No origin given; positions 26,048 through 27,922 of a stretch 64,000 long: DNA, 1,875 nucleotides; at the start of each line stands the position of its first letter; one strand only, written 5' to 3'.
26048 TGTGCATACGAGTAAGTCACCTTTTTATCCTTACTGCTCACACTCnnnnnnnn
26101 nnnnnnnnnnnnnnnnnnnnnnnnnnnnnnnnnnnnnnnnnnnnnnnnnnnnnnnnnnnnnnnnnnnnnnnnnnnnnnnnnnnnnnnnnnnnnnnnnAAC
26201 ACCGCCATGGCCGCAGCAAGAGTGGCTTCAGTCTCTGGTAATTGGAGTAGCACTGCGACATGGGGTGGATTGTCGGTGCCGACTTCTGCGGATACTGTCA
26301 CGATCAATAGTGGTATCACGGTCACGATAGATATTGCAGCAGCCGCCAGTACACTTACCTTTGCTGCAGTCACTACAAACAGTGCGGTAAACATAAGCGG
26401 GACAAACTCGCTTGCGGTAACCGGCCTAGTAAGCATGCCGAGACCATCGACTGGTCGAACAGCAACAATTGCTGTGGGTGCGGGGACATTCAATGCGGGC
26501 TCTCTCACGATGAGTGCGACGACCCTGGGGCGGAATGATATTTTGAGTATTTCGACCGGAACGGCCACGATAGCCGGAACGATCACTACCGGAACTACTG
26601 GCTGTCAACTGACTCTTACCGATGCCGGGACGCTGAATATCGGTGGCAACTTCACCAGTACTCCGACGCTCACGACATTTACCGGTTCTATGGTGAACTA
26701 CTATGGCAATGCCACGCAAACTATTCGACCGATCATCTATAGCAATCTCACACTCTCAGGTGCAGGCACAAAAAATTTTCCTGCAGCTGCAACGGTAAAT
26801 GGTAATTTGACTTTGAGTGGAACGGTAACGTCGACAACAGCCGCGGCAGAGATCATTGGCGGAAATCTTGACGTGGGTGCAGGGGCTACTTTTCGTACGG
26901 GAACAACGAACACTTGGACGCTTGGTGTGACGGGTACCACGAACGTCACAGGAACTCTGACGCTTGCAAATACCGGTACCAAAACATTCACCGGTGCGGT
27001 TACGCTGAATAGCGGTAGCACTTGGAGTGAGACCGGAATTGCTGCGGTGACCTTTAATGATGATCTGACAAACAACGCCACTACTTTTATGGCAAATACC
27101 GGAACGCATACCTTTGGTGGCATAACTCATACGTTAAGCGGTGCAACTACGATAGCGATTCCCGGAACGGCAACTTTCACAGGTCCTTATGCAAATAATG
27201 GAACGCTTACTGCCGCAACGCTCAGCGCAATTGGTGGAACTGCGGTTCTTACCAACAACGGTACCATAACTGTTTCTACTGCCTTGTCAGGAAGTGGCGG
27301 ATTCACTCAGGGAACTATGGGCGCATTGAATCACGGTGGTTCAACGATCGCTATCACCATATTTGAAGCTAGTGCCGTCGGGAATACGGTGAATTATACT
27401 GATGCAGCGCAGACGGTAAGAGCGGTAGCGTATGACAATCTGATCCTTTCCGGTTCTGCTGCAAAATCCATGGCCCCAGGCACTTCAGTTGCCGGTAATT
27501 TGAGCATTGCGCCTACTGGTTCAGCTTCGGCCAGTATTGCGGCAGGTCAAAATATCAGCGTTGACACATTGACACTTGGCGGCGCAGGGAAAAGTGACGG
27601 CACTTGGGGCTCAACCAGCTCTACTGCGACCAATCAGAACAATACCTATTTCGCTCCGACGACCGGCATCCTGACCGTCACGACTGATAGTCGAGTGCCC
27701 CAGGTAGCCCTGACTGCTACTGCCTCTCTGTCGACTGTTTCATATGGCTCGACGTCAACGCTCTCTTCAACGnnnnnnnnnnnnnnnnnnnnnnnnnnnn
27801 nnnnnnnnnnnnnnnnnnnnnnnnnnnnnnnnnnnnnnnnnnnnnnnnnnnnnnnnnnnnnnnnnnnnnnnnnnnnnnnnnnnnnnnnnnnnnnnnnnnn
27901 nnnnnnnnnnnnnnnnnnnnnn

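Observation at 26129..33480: Adjacent dockerin-like giant surface protein and cohesin-like membrane-anchored protein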

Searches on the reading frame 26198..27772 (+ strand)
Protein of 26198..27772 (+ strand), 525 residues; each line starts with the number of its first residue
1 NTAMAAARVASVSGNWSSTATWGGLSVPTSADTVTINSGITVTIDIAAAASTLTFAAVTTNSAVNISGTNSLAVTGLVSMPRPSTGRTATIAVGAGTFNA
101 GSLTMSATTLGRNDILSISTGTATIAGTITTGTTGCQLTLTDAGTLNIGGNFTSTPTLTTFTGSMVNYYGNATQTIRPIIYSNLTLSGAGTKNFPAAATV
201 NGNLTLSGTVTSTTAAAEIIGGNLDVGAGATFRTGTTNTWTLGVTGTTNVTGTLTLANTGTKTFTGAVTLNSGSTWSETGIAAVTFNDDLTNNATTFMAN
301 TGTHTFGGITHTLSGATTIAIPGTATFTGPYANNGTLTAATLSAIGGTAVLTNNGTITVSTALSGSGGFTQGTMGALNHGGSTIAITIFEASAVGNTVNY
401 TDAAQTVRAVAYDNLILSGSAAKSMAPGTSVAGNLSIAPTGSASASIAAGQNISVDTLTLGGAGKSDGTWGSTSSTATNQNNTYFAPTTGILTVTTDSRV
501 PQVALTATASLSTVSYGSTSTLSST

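Call 48: find_homologous_proteins(query=window:26198-27772:+, max_evalue=0.001)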
Query window:26198-27772:+ (525 aa): 200 proteins with E <= 0.001 among 8000 candidates; the best 120 are listed.
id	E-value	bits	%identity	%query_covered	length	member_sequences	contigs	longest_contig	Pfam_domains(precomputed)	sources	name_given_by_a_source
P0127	6.1e-111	390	42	88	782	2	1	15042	-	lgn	-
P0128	1.9e-97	345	40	94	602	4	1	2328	-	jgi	jgi:hypothetical protein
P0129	1.8e-93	332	52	88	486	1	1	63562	-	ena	-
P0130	2.4e-89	318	53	80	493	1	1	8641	-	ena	-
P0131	2.1e-86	309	53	83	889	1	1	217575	-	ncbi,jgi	-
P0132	7.4e-85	304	50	34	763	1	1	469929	-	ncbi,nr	ncbi:MAG: hypothetical protein NTU47_08200, partial [Ignavibacteriales bacterium]|nr:hypothetical pr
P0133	4.6e-83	298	52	82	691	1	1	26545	PF18676.7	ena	-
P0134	6.9e-77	277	53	37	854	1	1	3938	-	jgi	jgi:hypothetical protein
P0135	3.9e-75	272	47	94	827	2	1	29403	-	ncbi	ncbi:MAG: hypothetical protein WBW94_10135, partial [Anaerolineales bacterium]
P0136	5.1e-72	261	46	90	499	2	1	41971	-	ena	-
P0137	1.1e-69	254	41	69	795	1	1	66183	-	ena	-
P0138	4.4e-68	248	46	82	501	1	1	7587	-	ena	-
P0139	3.6e-66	242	65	38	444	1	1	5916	-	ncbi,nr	ncbi:MAG: hypothetical protein NTV01_17140, partial [Bacteroidia bacterium]|nr:hypothetical protein 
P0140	8.9e-66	241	47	83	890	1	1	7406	PF13585.13,PF18962.8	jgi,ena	-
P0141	2.5e-63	233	65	34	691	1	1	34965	-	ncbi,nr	ncbi:MAG: hypothetical protein M0Q51_13785, partial [Bacteroidales bacterium]|nr:hypothetical protei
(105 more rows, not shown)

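Call 61: predict_structure(alignment_id=A4)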
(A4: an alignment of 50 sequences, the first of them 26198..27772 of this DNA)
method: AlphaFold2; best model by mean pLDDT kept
length: 525 residues; sequences in the alignment: 50
mean_pLDDT: 93.8   pTM: 0.88
mean pLDDT of the five models: 93.8, 93.7, 93.8, 92.9, 92.6
residues with pLDDT >= 90: 464; 70-90: 34; 50-70: 14; < 50: 13
segments of 3 or more residues with pLDDT < 50: 513-516, 519-525
pLDDT, mean of each block of 10 residues (from residue 1): 78 97 94 97 98 95 97 98 96 98 94 96 97 94 98 86 98 95 97 93 98 96 98 93 98 97 98 97 97 97 95 97 97 97 87 97 95 97 95 98 96 98 97 95 96 98 97 98 97 95 63 49 44
secondary structure, 60 per line:
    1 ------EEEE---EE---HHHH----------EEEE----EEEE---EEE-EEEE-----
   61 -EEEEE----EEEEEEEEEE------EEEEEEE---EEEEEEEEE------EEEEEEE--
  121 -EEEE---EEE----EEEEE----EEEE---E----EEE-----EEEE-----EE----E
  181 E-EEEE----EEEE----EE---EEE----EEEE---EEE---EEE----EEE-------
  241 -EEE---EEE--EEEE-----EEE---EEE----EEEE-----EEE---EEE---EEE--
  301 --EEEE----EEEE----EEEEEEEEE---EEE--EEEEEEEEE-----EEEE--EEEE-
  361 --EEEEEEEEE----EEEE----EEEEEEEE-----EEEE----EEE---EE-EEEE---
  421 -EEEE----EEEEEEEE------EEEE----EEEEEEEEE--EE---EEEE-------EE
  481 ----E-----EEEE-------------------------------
elements in order: E7-10 H19-22 E33-36 E41-44 E48-50 E52-55 E62-66 E71-80 E87-93 E97-105 E112-118 E122-125 E129-131 E136-140 E145-148 E157-159 E165-168 E183-186 E191-194 E204-206 E211-214 E218-220 E224-226 E231-233 E242-244 E248-250 E253-256 E262-264 E268-270 E275-278 E284-286 E290-292 E296-298 E303-306 E311-314 E319-327 E331-333 E336-344 E350-353 E356-359 E363-371 E376-379 E384-391 E397-400 E405-407 E414-417 E422-425 E430-437 E444-447 E452-460 E468-471 E491-494

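Call 64: fold_search(model_id=the predicted structure, library=pdb)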
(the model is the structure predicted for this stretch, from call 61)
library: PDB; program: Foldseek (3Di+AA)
matches with E <= 10: 46; with E <= 0.001: 0
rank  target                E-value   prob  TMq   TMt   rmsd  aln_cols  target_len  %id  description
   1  4kh3                  7.4e-02  0.16  0.15  0.16  16.5       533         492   17  Structure of a bacterial self-associating protein (released 2014-01-15)
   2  7o77                  2.4e-01  0.09  0.15  0.12  23.1       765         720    9  Structure of the PL6 family alginate lyase Patl3640 from Pseudoalteromonas atlantica T6c (released 2021-07-28)
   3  5j44_A                3.4e-01  0.23  0.27  0.17  15.0       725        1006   10  Crystal structure of the Secreted Extracellular protein A (SepA) from Shigella flexneri (released 2017-04-12)
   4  6nyf_A                3.5e-01  0.25  0.29  0.23  14.9       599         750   11  Helicobacter pylori Vacuolating Cytotoxin A Oligomeric Assembly 1 (OA-1) (released 2019-03-27)
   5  3h09_A                4.7e-01  0.30  0.30  0.19  14.4       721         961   10  The structure of Haemophilus influenzae IgA1 protease (released 2009-04-21)
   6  7koh_B                8.4e-01  0.08  0.18  0.17  17.1       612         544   14  Crystal structure of antigen 43 from Escherichia coli EDL933 (released 2022-03-09)
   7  7o7t                  8.4e-01  0.06  0.16  0.13  24.1       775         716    9  Structure of the PL6 family alginate lyase Patl3640 from Pseudoalteromonas atlantica T6c in complex with 4-deoxy-L-eryth (released 2021-07-28)
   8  5uyt_A                9.2e-01  0.04  0.13  0.15  23.1       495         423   11  Crystal structure of ice binding protein from an Antarctic bacterium Flavobacteriaceae (released 2017-10-25)
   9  7koh_C                1.3e+00  0.06  0.19  0.18  16.6       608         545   13  Crystal structure of antigen 43 from Escherichia coli EDL933 (released 2022-03-09)
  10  7jvi_A                1.5e+00  0.04  0.16  0.18  15.3       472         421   12  Crystal structure of a beta-helix domain retrieved from capybara gut metagenome (released 2021-09-08)
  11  3sze                  1.6e+00  0.14  0.28  0.18  14.3       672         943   10  Crystal structure of the passenger domain of the E. coli autotransporter EspP (released 2011-10-12)
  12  3ak5_C                1.6e+00  0.07  0.19  0.13  15.8       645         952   11  Hemoglobin protease (Hbp) passenger missing domain-2 (released 2010-10-06)
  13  7ko9                  1.7e+00  0.06  0.19  0.19  16.5       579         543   16  Crystal structure of antigen 43 from uropathogenic Escherichia coli UTI89 (released 2022-03-09)
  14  3ak5_A                1.8e+00  0.11  0.27  0.17  15.2       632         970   12  Hemoglobin protease (Hbp) passenger missing domain-2 (released 2010-10-06)
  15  3p4g_B                2.3e+00  0.03  0.10  0.14  15.6       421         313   13  X-ray crystal structure of a hyperactive, Ca2+-dependent, beta-helical antifreeze protein from an Antarctic bacterium (released 2011-04-27)
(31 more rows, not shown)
